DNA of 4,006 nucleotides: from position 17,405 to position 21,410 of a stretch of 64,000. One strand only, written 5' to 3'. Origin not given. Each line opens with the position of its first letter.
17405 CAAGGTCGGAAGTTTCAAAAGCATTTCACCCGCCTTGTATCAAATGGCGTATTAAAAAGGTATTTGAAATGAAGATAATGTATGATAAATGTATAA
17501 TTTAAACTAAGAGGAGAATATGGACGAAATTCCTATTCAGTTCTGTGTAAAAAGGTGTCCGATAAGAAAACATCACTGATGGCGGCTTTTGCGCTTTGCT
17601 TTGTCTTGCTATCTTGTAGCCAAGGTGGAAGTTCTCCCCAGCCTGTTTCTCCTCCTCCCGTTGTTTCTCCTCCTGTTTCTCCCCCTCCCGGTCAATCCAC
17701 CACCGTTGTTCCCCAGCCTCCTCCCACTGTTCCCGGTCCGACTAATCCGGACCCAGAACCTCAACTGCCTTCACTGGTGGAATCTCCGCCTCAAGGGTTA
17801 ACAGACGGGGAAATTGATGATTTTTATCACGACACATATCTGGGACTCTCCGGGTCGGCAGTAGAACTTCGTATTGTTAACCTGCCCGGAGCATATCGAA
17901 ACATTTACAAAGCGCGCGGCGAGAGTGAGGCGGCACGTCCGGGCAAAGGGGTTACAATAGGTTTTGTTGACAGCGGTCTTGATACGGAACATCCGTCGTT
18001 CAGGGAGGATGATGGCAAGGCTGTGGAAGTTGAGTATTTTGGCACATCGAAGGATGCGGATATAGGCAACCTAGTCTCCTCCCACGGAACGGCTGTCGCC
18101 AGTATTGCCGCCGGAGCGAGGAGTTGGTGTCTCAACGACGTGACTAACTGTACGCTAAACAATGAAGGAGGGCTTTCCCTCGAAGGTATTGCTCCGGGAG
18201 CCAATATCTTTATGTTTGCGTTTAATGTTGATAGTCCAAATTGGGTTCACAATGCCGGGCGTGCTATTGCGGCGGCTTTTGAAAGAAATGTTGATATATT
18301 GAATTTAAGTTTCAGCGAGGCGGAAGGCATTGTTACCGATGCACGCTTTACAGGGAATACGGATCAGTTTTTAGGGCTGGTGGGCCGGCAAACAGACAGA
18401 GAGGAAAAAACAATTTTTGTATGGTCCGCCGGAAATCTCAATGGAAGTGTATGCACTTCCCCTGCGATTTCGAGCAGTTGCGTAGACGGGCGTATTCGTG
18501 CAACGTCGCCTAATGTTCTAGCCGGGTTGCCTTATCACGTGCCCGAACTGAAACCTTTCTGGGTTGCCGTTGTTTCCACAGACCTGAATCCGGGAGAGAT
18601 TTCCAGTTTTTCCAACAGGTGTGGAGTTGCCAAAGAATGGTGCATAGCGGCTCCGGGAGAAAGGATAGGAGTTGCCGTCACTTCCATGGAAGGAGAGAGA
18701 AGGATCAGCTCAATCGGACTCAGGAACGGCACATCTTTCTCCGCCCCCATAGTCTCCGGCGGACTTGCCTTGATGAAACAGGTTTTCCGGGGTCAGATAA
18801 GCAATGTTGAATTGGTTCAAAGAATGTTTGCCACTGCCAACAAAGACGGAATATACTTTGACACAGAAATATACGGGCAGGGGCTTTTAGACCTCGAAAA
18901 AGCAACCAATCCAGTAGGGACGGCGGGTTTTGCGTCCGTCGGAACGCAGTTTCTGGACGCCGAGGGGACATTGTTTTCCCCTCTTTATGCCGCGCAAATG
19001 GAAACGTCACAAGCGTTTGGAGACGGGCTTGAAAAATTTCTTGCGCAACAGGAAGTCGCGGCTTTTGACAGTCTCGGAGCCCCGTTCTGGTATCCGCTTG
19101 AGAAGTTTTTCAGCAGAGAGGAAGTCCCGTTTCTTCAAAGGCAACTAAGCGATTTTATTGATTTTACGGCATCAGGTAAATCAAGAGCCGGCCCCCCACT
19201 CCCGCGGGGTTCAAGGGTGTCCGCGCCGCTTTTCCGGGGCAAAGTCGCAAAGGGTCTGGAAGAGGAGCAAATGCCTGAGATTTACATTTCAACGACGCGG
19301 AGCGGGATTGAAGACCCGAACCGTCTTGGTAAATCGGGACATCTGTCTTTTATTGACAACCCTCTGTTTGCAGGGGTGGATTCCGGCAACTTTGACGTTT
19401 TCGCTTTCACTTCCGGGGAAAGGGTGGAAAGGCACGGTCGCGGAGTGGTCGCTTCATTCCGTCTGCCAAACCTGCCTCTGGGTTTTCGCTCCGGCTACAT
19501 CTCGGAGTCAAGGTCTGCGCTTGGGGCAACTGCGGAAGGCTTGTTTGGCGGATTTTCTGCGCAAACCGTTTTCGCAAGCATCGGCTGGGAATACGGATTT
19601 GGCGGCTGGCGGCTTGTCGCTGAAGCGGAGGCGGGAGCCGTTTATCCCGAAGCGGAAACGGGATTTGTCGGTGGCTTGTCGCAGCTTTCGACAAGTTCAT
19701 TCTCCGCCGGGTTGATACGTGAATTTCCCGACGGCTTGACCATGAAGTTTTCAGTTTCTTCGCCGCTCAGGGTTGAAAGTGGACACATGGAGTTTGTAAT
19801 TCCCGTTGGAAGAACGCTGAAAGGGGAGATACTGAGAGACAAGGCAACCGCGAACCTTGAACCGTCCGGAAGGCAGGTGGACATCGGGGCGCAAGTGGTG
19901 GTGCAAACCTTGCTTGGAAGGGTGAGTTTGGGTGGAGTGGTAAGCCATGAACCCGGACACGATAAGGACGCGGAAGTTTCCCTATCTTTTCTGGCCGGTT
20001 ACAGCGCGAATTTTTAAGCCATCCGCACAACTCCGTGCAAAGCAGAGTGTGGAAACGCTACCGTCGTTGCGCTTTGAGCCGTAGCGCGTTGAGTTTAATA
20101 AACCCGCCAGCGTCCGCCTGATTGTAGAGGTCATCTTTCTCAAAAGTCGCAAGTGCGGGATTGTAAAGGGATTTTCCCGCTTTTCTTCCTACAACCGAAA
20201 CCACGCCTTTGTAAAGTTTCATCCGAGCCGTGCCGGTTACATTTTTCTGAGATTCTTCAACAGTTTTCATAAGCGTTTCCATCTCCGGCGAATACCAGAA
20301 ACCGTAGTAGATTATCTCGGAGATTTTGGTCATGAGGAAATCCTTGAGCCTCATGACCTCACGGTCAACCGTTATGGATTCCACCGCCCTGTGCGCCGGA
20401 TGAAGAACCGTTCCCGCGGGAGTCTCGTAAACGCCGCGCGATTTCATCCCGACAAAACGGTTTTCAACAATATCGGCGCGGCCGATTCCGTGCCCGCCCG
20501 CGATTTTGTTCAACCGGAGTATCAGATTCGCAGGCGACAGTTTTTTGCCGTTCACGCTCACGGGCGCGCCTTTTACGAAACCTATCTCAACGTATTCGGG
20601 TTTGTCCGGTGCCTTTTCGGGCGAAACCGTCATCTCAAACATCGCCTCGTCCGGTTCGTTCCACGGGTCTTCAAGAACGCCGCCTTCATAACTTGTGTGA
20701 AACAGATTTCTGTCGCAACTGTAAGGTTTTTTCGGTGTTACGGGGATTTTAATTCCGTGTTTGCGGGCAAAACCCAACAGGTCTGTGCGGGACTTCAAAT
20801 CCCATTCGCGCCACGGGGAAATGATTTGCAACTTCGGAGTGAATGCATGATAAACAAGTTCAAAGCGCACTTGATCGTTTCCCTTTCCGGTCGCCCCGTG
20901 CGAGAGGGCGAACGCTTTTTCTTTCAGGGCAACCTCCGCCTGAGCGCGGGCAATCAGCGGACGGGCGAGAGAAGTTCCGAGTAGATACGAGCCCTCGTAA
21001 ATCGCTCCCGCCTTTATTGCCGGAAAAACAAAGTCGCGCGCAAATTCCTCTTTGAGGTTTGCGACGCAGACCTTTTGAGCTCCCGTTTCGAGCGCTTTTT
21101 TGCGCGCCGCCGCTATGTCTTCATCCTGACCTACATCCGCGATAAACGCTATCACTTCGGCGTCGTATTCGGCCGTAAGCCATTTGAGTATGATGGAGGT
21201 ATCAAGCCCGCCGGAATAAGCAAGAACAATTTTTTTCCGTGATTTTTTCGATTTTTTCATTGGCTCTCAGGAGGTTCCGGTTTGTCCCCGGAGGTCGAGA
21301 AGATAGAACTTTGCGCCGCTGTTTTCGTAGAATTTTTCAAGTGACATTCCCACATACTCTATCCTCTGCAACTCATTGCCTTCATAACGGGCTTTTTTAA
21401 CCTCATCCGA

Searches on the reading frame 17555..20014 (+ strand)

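Call 61: search_protein_families(library=pfam, proteins=[window:17555-20014:+], max_evalue=0.00001)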
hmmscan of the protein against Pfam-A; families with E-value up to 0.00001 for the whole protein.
window:17555-20014:+ (820 aa): 1 family
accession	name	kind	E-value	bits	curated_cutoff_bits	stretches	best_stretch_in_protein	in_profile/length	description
PF00082.27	Peptidase_S8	-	6.1e-39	134.5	21.8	1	130-442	1-287/288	Subtilase family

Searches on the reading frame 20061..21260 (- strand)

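Call 61: search_protein_families(library=pfam, proteins=[window:20061-21260:-], max_evalue=0.00001)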
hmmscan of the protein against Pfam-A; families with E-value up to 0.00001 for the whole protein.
window:20061-21260:- (400 aa): 2 families
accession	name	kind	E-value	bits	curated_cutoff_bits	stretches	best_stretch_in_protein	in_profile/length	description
PF20979.2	Arginosuc_syn_C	-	7.6e-85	284.4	27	1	180-396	1-217/219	Arginosuccinate synthase C-terminal domain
PF00764.25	Arginosuc_synth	-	7.4e-62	208.6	27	1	10-170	1-161/162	Arginosuccinate synthase N-terminal HUP domain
